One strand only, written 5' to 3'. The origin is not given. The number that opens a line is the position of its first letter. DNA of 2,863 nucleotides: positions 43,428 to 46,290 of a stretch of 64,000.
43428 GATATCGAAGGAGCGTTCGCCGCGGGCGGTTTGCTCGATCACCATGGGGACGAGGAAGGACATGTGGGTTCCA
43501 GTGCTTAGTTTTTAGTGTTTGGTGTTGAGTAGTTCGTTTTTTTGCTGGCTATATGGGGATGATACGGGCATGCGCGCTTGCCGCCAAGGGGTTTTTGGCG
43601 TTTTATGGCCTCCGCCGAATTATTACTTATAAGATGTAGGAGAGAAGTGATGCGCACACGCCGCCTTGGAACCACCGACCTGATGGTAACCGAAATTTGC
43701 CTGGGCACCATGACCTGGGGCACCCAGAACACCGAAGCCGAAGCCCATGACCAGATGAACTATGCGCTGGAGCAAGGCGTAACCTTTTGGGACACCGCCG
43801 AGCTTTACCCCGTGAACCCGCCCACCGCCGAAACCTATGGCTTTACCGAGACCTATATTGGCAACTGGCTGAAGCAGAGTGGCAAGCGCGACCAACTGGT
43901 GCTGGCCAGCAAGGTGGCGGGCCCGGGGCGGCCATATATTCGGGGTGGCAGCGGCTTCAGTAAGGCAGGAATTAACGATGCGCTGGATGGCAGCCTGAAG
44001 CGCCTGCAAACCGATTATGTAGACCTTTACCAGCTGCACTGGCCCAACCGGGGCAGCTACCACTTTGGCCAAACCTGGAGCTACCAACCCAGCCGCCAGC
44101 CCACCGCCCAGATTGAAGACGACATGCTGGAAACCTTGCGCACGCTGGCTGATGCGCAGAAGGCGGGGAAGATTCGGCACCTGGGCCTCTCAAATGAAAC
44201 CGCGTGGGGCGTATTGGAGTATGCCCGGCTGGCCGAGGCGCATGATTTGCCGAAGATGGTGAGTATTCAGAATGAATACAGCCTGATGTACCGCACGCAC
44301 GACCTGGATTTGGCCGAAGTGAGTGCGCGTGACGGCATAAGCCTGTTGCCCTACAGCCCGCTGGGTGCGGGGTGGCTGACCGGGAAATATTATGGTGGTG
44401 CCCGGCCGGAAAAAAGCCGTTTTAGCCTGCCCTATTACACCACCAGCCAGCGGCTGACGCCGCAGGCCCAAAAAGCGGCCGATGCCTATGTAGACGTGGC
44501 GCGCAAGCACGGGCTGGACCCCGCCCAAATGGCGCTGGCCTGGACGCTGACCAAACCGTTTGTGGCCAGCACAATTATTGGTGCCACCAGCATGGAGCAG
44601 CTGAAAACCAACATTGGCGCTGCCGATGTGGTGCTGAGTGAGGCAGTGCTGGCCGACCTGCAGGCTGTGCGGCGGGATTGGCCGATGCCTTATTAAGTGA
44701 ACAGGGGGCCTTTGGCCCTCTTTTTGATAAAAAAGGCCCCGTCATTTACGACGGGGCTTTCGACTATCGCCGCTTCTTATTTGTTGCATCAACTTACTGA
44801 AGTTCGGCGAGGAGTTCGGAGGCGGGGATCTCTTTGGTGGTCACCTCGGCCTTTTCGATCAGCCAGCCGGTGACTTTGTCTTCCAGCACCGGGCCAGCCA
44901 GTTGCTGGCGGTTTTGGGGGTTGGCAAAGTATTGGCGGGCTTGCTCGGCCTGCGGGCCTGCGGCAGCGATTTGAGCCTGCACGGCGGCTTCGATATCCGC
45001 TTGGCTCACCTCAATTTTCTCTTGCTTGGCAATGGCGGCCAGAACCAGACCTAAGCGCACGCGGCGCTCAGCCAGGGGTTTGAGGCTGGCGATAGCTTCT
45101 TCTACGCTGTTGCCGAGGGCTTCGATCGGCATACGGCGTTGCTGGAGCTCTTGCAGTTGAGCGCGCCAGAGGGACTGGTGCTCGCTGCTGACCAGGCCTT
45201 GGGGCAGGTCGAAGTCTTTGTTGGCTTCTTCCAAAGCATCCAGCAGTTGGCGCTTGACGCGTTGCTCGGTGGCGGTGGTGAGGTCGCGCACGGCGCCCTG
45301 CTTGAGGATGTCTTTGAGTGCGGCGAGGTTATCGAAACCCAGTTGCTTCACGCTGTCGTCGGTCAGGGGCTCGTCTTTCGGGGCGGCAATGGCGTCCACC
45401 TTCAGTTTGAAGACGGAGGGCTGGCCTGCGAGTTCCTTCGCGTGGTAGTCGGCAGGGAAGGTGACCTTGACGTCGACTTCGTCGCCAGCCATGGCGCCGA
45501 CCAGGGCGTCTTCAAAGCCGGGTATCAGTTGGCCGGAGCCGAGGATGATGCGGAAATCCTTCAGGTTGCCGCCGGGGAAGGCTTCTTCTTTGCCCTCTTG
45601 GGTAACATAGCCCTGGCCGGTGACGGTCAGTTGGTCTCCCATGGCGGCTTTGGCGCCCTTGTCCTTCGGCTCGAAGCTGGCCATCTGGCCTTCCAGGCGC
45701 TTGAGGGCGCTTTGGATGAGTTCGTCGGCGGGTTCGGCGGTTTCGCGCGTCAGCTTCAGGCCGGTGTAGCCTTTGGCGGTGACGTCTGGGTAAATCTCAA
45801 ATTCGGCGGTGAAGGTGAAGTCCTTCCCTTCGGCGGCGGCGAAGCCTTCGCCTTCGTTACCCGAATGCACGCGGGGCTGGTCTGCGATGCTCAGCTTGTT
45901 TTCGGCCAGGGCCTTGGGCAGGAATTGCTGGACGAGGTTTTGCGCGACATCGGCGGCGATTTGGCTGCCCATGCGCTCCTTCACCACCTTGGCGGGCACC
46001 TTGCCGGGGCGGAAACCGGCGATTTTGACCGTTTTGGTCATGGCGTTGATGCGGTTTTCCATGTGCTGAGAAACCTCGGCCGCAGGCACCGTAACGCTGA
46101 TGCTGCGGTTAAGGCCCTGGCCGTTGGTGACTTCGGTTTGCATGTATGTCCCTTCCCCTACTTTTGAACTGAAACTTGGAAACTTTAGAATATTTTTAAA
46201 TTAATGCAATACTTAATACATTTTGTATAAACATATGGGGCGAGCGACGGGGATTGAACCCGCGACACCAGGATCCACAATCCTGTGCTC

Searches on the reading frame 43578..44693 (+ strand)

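Call 87: search_protein_families(library=pfam, proteins=[window:43578-44693:+], max_evalue=0.00001)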
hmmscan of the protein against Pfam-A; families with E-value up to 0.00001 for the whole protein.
window:43578-44693:+ (372 aa): 1 family
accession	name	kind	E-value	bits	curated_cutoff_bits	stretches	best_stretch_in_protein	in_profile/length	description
PF00248.27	Aldo_ket_red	-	7.9e-73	245.5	24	1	39-364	1-289/291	Aldo/keto reductase family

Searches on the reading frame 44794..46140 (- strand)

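Call 86: search_protein_families(library=pfam, proteins=[window:44794-46140:-], max_evalue=0.00001)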
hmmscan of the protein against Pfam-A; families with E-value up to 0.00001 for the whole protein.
window:44794-46140:- (448 aa): 3 families
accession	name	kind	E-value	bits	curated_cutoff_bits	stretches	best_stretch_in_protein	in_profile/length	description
PF05697.18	Trigger_N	-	6.7e-38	130.6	22.2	1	2-149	3-144/144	Bacterial trigger factor protein (TF)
PF05698.19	Trigger_C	-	1.6e-29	103.5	22.7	1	272-429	2-162/162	Bacterial trigger factor protein (TF) C-terminus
PF00254.34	FKBP_C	-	1.1e-11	45.3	21.1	1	164-240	4-85/94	FKBP-type peptidyl-prolyl cis-trans isomerase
